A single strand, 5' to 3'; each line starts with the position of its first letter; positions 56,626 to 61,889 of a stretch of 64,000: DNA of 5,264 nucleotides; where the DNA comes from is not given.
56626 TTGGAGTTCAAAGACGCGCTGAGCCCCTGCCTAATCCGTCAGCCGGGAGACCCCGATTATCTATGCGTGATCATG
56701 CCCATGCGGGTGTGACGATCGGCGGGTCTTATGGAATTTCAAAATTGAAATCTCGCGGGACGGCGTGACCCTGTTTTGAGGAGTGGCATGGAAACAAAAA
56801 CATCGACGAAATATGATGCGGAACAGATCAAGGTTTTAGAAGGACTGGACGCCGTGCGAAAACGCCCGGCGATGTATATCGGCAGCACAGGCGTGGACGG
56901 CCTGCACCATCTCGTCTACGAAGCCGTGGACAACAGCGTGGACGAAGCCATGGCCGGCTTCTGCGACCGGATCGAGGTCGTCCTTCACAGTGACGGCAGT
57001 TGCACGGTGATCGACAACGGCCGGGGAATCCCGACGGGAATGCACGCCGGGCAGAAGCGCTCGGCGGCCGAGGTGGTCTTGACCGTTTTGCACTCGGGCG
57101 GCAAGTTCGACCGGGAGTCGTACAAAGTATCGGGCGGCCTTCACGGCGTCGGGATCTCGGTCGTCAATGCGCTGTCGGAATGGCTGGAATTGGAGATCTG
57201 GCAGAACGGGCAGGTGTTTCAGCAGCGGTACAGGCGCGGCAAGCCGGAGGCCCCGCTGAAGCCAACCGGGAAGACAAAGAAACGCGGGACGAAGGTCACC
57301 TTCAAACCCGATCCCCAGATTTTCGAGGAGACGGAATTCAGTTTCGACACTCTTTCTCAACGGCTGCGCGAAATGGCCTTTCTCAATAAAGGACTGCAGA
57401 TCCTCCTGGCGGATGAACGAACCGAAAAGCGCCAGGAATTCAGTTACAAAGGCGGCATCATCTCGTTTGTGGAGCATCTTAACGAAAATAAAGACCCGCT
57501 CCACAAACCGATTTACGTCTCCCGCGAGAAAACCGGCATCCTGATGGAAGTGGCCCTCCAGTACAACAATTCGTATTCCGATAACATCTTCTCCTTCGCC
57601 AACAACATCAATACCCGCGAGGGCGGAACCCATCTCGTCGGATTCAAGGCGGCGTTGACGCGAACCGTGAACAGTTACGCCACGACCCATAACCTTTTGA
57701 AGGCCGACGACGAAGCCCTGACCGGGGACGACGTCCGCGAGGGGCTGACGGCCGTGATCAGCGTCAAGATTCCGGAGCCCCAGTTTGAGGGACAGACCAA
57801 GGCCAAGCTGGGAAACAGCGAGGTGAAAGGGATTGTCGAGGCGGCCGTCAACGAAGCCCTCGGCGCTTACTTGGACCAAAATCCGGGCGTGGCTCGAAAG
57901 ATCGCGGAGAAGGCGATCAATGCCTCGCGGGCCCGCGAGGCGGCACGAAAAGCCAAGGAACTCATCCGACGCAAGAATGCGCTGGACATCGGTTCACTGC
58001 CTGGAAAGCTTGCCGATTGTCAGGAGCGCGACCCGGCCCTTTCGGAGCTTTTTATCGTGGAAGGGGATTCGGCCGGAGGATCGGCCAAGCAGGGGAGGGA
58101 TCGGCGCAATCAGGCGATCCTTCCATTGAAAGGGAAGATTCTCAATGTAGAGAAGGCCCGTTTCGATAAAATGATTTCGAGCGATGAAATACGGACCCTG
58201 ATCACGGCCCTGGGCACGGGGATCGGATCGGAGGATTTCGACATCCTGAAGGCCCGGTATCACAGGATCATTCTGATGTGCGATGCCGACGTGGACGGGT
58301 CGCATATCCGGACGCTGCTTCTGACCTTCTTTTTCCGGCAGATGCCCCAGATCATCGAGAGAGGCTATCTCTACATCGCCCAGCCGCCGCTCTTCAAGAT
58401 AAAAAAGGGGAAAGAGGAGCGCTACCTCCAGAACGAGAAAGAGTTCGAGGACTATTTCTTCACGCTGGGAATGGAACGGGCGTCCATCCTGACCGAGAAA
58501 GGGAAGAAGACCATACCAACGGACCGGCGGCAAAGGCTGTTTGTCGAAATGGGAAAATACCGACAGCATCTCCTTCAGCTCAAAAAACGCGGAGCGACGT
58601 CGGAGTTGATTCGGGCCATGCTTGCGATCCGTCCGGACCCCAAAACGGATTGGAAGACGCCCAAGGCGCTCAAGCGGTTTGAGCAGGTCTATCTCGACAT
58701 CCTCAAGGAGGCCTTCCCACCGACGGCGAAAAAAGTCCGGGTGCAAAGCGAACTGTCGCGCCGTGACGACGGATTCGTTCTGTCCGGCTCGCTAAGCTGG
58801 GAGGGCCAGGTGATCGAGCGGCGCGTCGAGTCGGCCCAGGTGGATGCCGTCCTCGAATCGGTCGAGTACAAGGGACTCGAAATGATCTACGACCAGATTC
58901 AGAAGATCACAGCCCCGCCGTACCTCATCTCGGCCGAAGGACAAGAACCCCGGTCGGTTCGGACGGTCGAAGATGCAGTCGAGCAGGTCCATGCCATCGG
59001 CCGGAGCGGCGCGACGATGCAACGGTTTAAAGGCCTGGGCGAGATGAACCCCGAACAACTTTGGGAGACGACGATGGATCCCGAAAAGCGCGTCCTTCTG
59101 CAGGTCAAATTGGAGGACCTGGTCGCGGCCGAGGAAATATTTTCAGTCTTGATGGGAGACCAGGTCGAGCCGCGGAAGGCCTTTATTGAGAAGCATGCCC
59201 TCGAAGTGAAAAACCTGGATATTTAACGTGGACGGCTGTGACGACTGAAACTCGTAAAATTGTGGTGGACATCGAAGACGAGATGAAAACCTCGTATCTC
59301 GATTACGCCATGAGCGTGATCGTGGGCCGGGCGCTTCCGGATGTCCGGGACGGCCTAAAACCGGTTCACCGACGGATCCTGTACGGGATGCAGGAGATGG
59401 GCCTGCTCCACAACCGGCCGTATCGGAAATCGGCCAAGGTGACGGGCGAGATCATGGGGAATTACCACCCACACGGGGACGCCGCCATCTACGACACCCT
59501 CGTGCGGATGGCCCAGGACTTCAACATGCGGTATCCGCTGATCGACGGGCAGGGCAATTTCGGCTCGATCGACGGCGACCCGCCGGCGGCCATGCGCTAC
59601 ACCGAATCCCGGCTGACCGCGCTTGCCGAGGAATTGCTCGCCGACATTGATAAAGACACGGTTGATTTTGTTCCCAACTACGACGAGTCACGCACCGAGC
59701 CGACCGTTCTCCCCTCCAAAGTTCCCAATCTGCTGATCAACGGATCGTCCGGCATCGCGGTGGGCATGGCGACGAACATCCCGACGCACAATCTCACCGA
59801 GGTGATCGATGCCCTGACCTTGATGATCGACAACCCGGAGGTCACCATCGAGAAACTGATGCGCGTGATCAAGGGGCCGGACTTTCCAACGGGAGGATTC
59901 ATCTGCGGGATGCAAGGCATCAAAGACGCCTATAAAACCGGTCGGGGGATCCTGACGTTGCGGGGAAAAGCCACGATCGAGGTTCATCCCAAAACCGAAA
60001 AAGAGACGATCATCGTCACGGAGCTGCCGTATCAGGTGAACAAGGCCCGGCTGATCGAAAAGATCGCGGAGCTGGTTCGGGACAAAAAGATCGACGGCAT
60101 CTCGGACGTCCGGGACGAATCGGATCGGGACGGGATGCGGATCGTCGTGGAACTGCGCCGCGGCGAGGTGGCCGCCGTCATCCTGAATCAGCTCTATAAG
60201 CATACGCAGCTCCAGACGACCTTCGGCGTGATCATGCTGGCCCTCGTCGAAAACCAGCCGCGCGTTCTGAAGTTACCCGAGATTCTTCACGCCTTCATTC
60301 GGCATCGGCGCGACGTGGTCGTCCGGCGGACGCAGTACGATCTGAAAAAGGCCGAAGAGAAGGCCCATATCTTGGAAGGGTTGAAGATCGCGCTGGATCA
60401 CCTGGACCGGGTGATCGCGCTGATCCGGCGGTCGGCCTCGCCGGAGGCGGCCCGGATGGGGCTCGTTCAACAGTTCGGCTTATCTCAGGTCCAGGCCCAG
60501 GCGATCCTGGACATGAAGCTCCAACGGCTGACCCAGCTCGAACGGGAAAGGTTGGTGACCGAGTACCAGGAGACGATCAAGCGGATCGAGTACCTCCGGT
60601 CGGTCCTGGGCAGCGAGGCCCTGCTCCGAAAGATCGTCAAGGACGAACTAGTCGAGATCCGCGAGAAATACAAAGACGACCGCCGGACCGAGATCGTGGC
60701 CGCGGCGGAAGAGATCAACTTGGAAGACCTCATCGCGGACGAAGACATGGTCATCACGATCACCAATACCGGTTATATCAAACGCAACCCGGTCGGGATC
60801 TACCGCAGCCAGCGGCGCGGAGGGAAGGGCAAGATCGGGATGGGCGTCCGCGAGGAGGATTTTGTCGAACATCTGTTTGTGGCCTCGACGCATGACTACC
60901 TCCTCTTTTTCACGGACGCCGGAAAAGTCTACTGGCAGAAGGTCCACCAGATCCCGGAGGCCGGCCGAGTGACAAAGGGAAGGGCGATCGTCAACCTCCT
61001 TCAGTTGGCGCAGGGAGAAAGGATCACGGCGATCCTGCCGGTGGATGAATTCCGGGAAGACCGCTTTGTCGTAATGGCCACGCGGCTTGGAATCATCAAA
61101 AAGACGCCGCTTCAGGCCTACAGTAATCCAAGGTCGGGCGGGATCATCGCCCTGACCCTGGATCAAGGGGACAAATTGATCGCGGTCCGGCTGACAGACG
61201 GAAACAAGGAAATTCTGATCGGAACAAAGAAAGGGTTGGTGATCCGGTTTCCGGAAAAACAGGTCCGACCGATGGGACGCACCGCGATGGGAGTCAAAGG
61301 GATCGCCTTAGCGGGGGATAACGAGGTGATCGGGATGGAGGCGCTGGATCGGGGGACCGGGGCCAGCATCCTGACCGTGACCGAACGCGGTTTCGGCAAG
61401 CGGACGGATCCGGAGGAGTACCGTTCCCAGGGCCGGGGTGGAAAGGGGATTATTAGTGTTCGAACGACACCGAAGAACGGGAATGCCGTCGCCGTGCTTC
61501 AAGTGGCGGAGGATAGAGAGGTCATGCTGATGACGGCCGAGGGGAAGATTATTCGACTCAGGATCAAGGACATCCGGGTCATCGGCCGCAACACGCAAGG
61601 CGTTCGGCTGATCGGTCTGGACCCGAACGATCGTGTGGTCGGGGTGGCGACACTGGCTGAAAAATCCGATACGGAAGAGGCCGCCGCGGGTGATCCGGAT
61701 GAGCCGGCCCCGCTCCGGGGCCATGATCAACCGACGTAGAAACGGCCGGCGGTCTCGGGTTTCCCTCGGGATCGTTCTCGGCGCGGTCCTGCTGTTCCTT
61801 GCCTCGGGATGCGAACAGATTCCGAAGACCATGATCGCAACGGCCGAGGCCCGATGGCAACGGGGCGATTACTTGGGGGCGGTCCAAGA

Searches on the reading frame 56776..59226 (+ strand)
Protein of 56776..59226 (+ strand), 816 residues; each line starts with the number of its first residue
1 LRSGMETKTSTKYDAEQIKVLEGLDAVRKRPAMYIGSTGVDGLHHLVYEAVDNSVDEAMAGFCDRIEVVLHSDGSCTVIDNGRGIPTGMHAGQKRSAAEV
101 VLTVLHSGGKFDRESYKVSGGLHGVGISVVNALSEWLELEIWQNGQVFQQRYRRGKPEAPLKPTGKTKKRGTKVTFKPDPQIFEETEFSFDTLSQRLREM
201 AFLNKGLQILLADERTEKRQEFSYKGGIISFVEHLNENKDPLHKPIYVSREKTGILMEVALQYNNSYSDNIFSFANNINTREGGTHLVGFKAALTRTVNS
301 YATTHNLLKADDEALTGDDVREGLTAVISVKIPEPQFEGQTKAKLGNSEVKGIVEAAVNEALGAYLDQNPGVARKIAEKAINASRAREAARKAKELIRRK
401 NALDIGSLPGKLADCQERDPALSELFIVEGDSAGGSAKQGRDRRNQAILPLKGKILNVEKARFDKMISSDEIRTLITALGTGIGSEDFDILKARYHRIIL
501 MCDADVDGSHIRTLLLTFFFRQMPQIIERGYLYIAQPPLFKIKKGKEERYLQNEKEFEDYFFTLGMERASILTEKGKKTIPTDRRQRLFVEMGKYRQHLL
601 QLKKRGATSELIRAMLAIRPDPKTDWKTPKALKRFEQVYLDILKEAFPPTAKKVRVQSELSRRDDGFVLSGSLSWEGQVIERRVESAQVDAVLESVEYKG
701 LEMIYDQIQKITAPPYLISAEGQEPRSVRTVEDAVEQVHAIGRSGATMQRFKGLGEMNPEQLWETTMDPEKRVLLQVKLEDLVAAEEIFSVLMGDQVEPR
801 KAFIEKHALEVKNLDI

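Call 19: search_protein_families(library=pfam, proteins=[window:56776-59226:+], max_evalue=0.001)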
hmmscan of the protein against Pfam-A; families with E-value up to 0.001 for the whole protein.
window:56776-59226:+ (816 aa): 5 families
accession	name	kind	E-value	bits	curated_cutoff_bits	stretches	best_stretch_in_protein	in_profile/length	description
PF00204.31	DNA_gyraseB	-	2.6e-64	216.3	27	1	227-395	1-172/173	DNA gyrase B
PF00986.26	DNA_gyraseB_C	-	1.6e-30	105.5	29.8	1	745-805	3-63/63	DNA gyrase B subunit, carboxyl terminus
PF01751.28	Toprim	-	5.2e-19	68.6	23.1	1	424-536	1-95/96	Toprim domain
PF02518.31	HATPase_c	-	1.7e-17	64.3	26.4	1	41-180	4-109/111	Histidine kinase-, DNA gyrase B-, and HSP90-like ATPase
PF21249.2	GyrB_hook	-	5.3e-05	23.2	23.7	1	538-562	1-25/29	GyrB, hook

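Call 69: find_related_loci(query=window:56776-59223:+, collection=genome_contigs, flank=500)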
Query window:56776-59223:+ (816 aa) in genome_contigs; peptide patterns used: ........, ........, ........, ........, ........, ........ (x = any residue, [..] = any of these).
600 stretches matched a pattern (row limit reached: there are more); 599 encode a relative of the query (tblastn E <= 1e-3); the best 80 are kept; 80 distinct loci.
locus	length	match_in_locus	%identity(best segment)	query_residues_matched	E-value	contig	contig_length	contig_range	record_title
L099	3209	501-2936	64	10-816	0e+0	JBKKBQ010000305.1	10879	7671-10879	MAG: Nitrospira sp. isolate swi_bin.367 S1Ck127_18125715_flag_0_multi_8.9926_len_10879, whole genome shotgun sequence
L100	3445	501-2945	64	7-816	0e+0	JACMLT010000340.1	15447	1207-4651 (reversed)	MAG: Nitrospiraceae bacterium isolate ES-bin-41 ES-bin-41-contig-k141_11776570, whole genome shotgun sequence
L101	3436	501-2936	63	10-816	0e+0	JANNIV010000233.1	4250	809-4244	MAG: Nitrospira sp. isolate SOY_40_metabat_37 SOY_40_k141_3128927, whole genome shotgun sequence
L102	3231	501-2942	62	10-816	0e+0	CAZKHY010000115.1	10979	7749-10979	MAG TPA_asm: uncultured Nitrospira sp. isolate SRP093762_co1_15 genome assembly, contig: NODE_3446_length_10979_cov_10.7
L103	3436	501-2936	62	10-816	0e+0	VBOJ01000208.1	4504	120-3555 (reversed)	MAG: Nitrospirae bacterium isolate NS_7 14_1009_16_40cm_scaffold_87654, whole genome shotgun sequence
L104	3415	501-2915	61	2-816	0e+0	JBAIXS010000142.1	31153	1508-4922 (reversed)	MAG: Candidatus Sulfobium mesophilum isolate bin_230 c_000003996041, whole genome shotgun sequence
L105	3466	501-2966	61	2-816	0e+0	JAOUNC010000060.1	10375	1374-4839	MAG: Nitrospirota bacterium isolate 8_1_July_SF_Bin60 8_1_July_SF_Bin60_scaffold_2762_c1, whole genome shotgun sequence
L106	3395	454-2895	61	12-816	0e+0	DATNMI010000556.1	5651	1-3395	MAG TPA_asm: Nitrospiria bacterium isolate SMAG_U11475 k141_48464, whole genome shotgun sequence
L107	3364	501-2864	62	13-816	0e+0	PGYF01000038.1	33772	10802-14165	MAG: Nitrospira bacterium HGW-Nitrospira-1 bjp_ig2158_scaffold_2781, whole genome shotgun sequence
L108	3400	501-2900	61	12-816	0e+0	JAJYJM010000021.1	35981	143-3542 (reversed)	MAG: Nitrospirae bacterium isolate DBS2-1.bin160 NODE_1958_length_35981_cov_36.958192, whole genome shotgun sequence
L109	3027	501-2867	61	13-816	0e+0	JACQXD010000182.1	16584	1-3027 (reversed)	MAG: Nitrospirae bacterium isolate NC_groundwater_1506_Pr4_B-0.1um_42_4 SR1-18-B1_scaffold_238977, whole genome shotgun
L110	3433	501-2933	61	13-816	0e+0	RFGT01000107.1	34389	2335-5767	MAG: Nitrospirae bacterium isolate J031 k99_514871, whole genome shotgun sequence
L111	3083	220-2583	60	13-816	0e+0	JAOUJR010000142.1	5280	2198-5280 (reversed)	MAG: Nitrospirota bacterium isolate 8_1_Jan_SF_Bin13 8_1_Jan_SF_Bin13_scaffold_10878_c1, whole genome shotgun sequence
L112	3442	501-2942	61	10-816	0e+0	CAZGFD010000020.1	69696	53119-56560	MAG TPA_asm: uncultured Nitrospiraceae bacterium isolate SRP334346_co1_138 genome assembly, contig: NODE_473_length_6969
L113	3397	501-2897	60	3-816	0e+0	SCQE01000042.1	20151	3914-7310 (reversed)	MAG: Nitrospirae bacterium isolate DP16D_bin.35 DP16D_bin.35-40248, whole genome shotgun sequence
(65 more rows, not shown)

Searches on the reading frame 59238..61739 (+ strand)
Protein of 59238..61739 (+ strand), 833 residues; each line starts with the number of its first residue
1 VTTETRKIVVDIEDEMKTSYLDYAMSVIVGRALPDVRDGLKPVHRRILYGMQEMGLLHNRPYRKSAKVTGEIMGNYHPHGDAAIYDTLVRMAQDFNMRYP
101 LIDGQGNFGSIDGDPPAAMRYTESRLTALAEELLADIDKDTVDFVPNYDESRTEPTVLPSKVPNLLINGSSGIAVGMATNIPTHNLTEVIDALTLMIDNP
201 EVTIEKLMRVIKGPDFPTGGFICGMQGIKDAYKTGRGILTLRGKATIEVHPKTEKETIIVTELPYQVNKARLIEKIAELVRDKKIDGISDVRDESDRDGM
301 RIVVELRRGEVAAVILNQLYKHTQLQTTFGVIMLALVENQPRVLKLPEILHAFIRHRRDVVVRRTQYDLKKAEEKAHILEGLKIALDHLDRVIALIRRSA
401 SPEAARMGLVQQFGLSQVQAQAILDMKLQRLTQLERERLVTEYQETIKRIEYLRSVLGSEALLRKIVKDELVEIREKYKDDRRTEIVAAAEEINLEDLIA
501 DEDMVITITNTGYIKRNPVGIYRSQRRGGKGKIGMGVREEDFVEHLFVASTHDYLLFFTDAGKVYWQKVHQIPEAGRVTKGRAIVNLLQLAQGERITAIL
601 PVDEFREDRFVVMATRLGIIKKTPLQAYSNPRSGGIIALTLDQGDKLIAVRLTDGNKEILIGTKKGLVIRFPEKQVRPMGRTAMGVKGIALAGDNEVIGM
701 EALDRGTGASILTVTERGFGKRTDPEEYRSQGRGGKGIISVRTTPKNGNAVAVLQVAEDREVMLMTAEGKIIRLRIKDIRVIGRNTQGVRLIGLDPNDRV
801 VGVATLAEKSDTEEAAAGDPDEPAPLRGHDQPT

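Call 19: search_protein_families(library=pfam, proteins=[window:59238-61739:+], max_evalue=0.001)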
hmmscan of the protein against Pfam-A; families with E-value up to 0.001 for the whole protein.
window:59238-61739:+ (833 aa): 2 families
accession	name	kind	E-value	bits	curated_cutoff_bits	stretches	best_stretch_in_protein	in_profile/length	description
PF00521.26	DNA_topoisoIV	-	1.7e-172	574.6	31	1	31-471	1-431/432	DNA gyrase/topoisomerase IV, subunit A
PF03989.18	DNA_gyraseA_C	-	2e-72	238.9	27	6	761-805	2-46/48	DNA gyrase C-terminal domain, beta-propeller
